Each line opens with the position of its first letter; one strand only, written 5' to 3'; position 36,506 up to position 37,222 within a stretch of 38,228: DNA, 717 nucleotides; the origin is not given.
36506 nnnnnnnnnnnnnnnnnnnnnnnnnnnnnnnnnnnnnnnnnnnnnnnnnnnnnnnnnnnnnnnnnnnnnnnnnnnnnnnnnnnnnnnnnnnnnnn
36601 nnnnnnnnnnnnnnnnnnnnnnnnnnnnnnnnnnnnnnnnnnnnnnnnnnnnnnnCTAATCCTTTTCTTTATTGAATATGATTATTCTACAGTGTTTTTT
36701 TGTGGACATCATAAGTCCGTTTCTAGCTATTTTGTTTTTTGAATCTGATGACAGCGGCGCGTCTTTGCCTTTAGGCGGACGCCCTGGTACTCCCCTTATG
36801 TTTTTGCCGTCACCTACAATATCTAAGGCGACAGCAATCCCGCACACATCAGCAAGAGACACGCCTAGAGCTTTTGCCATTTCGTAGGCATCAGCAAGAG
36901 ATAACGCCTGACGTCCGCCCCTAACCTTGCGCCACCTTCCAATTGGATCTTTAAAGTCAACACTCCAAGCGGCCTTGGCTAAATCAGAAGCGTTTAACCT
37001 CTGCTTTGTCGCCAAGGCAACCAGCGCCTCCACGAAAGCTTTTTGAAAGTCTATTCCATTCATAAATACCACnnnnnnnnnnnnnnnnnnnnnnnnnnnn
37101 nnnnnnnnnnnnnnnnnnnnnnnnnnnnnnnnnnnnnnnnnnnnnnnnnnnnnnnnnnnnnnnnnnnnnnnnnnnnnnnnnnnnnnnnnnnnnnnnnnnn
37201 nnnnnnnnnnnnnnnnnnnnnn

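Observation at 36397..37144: Immunity region logic: three 23-bp operators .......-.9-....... partitioned like lambda OL/OR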

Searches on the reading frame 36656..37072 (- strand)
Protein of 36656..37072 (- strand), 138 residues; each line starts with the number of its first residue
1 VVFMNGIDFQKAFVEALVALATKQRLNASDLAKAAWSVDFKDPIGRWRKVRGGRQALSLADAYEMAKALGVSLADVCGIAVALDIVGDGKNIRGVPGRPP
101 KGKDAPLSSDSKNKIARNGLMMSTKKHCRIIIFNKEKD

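Call 5: search_protein_families(library=pfam, proteins=[window:36656-37072:-], max_evalue=1)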
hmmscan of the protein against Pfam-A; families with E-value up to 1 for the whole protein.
window:36656-37072:- (138 aa): 1 family
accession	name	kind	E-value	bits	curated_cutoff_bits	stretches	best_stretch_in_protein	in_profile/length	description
PF01381.28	HTH_3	-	0.094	13.2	23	1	53-75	32-54/55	Helix-turn-helix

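Call 6: search_protein_families(library=phrogs, proteins=[window:36656-37072:-], max_evalue=0.1)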
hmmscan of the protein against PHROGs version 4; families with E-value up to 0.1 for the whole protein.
window:36656-37072:- (138 aa): 0 families

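Call 10: find_related_loci(query=window:36656-37072:-, collection=viral_contigs, flank=3000)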
Query window:36656-37072:- (138 aa) in viral_contigs; peptide patterns used: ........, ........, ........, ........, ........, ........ (x = any residue, [..] = any of these).
9 stretches matched a pattern, but none encodes a relative of the query by tblastn (E <= 1e-3).

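Call 11: find_homologous_proteins(query=window:36656-37072:-)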
Query window:36656-37072:- (138 aa): 2 proteins with E <= 0.001 among 161 candidates.
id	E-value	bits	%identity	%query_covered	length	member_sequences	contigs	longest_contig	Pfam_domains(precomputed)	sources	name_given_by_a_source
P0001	2.8e-64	233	88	93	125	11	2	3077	-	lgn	-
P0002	1.1e-59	218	87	83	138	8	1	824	-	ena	-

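Call 12: find_encoding_contigs(protein=P0001, flank=5000)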
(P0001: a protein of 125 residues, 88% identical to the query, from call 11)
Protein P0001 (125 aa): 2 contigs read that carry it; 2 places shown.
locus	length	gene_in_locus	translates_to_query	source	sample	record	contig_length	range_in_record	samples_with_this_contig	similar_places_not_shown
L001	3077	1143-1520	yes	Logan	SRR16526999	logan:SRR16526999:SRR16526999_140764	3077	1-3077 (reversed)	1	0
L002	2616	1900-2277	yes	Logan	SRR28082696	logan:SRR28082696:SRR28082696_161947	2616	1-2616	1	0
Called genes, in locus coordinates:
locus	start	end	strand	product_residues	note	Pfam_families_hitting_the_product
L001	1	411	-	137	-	?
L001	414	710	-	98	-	-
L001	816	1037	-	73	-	-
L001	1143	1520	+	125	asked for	-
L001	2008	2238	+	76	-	-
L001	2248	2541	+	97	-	-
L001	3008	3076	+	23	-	?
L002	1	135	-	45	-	?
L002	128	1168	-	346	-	-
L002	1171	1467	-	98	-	-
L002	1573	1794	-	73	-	-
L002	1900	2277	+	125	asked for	-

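Call 13: find_encoding_contigs(protein=P0002, flank=5000)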
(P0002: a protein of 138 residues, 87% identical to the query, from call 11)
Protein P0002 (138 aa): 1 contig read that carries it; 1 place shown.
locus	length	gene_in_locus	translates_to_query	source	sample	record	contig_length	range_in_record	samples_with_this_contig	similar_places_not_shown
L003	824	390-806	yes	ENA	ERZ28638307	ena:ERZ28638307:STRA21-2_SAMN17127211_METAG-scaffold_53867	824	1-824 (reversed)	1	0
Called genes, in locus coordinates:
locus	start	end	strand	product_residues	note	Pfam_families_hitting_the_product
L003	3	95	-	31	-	?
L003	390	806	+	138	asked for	-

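Call 28: search_protein_representatives(protein=window:36656-37063:-)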
Query: 135 residues. Proteins with E-value up to 0.001 (for the whole library): 38; up to 1e-10: 2; up to 1e-30: 1. The best 38 are listed.
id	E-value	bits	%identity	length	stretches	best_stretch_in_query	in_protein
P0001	8.0e-65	232.8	98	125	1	1-111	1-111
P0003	1.2e-11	60.9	44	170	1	1-103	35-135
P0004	1.1e-10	57.8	42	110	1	1-80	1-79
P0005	4.2e-10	55.9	38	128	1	2-82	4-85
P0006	1.2e-09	54.4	38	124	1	1-99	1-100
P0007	1.4e-09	54.2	44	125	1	1-80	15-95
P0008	3.4e-09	53.0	43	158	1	1-80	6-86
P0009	2.5e-08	50.2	36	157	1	1-111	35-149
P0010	2.8e-08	50.0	40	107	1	1-108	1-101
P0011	4.6e-08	49.3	40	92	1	4-79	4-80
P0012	5.5e-08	49.0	38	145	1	1-80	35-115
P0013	6.2e-08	48.9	40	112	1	1-79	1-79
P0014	8.7e-08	48.4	43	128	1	1-77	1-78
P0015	1.1e-07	48.1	35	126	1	2-80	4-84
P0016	1.1e-07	48.0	40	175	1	1-81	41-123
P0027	5.6e-05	39.3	37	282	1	2-72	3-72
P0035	5.2e-04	36.2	32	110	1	2-79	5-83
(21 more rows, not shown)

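Call 31: search_protein_families(library=pfam, alignment_id=A2, max_evalue=0.01)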
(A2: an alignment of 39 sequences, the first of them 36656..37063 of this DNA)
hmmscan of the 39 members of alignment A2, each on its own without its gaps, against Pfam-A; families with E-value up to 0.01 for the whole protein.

A. member 1, window:36656-37063:- (135 aa): 0 families

B. families by the number of members that match (of 39 scanned): 5 families
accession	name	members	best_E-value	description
PF00717.28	Peptidase_S24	1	4.2e-06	Peptidase S24-like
PF07282.18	Cas12f1-like_TNB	1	0.0041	Cas12f1-like, TNB domain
PF08271.17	Zn_Ribbon_TF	1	0.0042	TFIIB zinc-binding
PF18912.6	DZR_2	1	0.0062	Double zinc ribbon domain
PF13248.11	Zn_ribbon_3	1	0.0075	zinc-ribbon domain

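Call 35: find_related_loci(query=A3, collection=genome_contigs, flank=2500)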
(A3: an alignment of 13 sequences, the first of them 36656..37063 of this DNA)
Query A3 (135 aa) in genome_contigs; peptide patterns used: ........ (x = any residue, [..] = any of these).
24 stretches matched a pattern, but none encodes a relative of the query by tblastn (E <= 1e-3).

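Call 36: find_related_loci(query=A3, collection=viral_contigs, flank=2500)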
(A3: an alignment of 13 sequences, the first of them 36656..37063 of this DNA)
Query A3 (135 aa) in viral_contigs; peptide patterns used: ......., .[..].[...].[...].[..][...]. (x = any residue, [..] = any of these).
127 stretches matched a pattern; 6 encode a relative of the query (tblastn E <= 1e-3); 6 distinct loci.
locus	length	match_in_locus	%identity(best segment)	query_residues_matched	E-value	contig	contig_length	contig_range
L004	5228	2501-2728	44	1-75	1e-16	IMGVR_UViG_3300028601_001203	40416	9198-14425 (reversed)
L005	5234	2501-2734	41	1-77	2e-16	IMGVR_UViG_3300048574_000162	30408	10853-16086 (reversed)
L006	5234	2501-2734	41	1-77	2e-16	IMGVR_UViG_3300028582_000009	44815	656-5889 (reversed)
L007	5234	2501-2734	41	1-77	2e-16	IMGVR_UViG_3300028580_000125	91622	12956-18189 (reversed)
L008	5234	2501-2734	32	1-76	8e-11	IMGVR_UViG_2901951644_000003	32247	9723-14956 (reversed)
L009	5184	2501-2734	29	1-76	2e-10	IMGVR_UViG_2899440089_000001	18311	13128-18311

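Call 41: predict_structure(alignment_id=A2)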
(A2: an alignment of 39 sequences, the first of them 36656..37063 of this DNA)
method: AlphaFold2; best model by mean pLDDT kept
length: 135 residues; sequences in the alignment: 39
mean_pLDDT: 81.2   pTM: 0.61
mean pLDDT of the five models: 81.2, 81.0, 80.8, 80.5, 79.3
residues with pLDDT >= 90: 74; 70-90: 20; 50-70: 30; < 50: 11
segments of 3 or more residues with pLDDT < 50: 88-94
pLDDT, mean of each block of 10 residues (from residue 1): 93 97 97 92 96 97 98 96 63 50 54 55 73 73
secondary structure, 60 per line:
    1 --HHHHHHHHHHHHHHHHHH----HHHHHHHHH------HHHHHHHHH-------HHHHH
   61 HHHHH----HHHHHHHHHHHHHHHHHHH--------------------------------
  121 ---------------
elements in order: H3-20 H25-33 H40-48 H56-65 H70-88

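Call 44: search_solved_structures(query=A2, max_evalue=10, show_alignments=2)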
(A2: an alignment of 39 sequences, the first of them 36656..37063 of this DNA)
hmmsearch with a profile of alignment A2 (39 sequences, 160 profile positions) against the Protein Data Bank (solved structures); distinct sequences matched with E-value up to 10: 4.
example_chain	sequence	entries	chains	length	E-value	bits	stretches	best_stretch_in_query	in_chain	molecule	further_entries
5byo_A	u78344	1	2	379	6.1e-33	117.1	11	74-100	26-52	dTor_12x31L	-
4yxz_A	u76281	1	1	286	5e-25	91.4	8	74-101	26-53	dTor_9x31L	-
4yxy_A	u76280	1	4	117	2.4e-06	30.7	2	74-101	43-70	dTor_9x31L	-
7xgs_A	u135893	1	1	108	0.46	13.5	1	56-131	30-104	MADS-box protein SVP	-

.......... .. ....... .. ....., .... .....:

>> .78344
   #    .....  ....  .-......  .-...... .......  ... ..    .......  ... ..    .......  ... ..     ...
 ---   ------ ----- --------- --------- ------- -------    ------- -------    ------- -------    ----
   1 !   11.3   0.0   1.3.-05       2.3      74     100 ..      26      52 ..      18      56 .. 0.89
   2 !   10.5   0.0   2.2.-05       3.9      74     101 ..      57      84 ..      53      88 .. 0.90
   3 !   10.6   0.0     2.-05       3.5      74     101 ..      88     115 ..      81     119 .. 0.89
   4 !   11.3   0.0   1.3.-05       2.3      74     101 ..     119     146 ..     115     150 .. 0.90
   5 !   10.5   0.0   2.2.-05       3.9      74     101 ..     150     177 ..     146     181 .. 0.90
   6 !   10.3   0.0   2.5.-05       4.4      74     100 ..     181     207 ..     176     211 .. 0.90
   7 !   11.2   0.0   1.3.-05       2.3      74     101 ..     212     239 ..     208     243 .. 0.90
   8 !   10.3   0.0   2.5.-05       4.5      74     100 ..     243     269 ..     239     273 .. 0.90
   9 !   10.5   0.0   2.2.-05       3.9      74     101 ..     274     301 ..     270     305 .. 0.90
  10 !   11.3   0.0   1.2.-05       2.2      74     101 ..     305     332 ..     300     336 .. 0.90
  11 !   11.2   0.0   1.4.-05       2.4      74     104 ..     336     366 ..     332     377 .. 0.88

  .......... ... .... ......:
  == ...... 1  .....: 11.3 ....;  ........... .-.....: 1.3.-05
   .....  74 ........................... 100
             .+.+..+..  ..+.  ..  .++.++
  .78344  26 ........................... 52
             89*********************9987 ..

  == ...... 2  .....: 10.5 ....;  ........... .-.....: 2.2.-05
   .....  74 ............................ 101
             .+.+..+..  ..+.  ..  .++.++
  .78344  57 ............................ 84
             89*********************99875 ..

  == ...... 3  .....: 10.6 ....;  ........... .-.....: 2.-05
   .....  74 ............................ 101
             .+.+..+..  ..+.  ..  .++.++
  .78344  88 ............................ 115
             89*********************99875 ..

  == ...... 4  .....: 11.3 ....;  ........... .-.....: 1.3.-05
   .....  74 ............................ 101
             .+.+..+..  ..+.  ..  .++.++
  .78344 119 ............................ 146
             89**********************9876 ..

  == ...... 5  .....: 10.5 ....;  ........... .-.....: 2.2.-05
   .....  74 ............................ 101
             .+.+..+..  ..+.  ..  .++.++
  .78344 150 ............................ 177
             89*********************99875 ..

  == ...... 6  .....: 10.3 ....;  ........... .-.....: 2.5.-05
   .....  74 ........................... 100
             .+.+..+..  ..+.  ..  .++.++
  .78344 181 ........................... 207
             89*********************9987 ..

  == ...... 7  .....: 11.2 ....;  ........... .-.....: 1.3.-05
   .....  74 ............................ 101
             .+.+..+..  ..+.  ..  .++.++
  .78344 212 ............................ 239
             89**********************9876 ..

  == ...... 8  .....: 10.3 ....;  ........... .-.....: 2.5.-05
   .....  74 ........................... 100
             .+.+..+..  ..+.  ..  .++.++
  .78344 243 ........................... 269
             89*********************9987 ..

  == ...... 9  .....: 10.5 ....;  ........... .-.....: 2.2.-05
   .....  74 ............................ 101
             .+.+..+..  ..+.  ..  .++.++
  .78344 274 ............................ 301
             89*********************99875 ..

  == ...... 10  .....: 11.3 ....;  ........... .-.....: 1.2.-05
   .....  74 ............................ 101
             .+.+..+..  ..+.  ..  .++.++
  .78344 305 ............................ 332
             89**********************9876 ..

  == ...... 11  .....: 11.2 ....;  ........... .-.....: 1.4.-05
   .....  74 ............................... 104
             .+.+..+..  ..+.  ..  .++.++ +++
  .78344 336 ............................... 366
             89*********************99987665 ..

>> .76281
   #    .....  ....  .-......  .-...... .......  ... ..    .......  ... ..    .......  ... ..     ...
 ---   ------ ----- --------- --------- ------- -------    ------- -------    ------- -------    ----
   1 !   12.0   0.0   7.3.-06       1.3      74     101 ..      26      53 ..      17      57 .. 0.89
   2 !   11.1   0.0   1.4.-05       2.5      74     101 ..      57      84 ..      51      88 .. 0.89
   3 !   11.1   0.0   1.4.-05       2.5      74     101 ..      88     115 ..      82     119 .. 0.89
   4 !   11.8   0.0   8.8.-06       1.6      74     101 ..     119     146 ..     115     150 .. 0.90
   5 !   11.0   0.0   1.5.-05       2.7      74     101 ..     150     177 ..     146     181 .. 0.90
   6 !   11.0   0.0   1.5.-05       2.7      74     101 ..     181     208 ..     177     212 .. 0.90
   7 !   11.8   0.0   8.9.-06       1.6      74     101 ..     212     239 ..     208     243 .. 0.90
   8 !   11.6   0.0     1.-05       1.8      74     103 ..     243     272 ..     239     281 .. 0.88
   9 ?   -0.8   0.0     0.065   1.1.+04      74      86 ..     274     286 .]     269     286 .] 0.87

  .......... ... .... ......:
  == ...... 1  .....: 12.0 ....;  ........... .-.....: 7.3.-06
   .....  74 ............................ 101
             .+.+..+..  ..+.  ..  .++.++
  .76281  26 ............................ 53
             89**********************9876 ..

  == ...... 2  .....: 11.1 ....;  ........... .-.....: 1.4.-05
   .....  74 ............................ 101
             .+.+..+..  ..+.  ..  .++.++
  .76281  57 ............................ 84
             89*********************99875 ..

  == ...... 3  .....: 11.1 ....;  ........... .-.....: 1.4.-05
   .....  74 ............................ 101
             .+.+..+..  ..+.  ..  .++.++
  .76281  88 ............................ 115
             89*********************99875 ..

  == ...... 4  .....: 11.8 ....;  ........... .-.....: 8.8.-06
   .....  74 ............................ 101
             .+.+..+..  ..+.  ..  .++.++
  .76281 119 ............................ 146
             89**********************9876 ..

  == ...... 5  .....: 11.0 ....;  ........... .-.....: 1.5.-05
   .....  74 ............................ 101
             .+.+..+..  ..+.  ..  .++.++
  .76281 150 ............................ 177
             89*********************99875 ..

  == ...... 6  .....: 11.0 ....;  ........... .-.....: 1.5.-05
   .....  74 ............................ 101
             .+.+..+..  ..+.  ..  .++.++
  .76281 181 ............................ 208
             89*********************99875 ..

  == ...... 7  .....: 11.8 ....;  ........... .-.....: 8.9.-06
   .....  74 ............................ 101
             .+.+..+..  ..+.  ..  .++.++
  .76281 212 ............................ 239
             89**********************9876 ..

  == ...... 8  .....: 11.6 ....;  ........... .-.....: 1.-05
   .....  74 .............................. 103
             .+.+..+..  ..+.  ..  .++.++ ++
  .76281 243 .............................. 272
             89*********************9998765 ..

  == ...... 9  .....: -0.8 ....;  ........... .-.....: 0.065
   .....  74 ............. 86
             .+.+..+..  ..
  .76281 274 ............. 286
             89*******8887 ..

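Call 73: find_homologous_proteins(query=A2, max_evalue=0.00001)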
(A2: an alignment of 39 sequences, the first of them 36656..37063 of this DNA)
Query A2 (39 sequences) (135 aa, profile of the alignment): 11 proteins with E <= 0.00001 among 8000 candidates.
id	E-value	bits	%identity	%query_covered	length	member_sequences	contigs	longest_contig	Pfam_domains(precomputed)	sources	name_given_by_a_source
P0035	1.9e-34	137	32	56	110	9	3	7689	-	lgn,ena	-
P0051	2.8e-34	136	33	87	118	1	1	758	-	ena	-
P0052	2.7e-33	133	32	61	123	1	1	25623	-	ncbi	-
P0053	3.0e-33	133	33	83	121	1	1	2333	-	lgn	-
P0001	3.1e-32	130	88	95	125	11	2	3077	-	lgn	-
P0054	3.6e-29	120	37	71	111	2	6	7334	-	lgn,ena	-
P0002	5.9e-29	119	88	84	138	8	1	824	-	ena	-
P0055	1.2e-27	115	33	57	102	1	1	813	-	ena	-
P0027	8.0e-27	112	37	52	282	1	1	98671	PF00717.29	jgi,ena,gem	-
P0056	3.3e-25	107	36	51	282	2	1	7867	PF00717.29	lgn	-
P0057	4.8e-25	106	32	55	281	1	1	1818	PF00717.29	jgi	jgi:hypothetical protein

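Call 75: find_encoding_contigs(protein=P0027, flank=3500, max_places=2)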
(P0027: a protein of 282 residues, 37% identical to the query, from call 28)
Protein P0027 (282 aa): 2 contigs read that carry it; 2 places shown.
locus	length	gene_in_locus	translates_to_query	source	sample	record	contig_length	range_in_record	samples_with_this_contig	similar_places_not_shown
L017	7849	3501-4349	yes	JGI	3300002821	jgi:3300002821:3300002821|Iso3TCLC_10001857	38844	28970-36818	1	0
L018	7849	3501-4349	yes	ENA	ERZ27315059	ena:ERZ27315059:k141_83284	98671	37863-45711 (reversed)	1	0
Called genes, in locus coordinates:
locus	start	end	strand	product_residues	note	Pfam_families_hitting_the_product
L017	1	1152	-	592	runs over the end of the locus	PF00145:DNA_methylase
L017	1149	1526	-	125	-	-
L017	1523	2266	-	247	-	PF04055:Radical_SAM (weak)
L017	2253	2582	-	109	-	-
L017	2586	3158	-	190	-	-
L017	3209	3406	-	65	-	-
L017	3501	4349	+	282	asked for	PF00717:Peptidase_S24 (weak)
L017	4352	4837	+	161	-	PF00565:SNase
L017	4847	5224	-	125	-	-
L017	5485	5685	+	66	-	-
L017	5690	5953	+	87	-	-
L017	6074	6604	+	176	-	-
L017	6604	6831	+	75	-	-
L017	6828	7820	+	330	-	-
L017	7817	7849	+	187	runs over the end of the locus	-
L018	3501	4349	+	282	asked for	PF00717:Peptidase_S24 (weak)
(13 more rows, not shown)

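Call 76: find_encoding_contigs(protein=P0052, flank=3500, max_places=2)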
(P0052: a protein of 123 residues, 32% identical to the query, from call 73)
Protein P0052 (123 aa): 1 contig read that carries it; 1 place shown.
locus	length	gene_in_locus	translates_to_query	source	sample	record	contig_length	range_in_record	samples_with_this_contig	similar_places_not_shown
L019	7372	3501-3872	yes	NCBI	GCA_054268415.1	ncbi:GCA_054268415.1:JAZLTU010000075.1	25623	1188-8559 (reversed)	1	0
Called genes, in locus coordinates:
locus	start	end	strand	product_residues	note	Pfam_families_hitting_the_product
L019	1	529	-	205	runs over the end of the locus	-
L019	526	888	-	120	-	-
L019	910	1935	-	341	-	-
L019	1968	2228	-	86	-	-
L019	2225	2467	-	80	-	-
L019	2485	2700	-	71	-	-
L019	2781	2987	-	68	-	-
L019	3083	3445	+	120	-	-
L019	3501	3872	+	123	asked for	-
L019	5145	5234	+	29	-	-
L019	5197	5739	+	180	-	-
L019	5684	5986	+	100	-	-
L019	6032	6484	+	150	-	PF13274:SocA_Panacea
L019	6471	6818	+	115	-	-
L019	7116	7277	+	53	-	-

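Call 77: find_encoding_contigs(protein=P0035, flank=3500, max_places=2)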
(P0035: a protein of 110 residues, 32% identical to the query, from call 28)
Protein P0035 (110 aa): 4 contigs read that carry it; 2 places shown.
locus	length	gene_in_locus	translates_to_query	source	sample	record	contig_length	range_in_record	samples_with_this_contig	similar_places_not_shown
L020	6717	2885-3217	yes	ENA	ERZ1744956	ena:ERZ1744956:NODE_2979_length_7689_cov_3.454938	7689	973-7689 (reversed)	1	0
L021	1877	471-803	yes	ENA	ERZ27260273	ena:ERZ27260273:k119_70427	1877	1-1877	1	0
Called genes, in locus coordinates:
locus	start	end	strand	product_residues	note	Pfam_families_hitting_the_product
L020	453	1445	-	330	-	PF01555:N6_N4_Mtase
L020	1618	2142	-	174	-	PF06892:Phage_CP76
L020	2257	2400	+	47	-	-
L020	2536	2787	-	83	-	-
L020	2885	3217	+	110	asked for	-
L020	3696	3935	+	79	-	PF06892:Phage_CP76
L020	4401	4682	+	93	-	-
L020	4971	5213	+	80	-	PF13711:DUF4160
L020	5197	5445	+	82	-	PF10387:DUF2442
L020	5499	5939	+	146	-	-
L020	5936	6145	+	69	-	-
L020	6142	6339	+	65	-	-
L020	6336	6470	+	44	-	-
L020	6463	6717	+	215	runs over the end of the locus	PF04404:ERF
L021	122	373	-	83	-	-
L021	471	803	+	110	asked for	-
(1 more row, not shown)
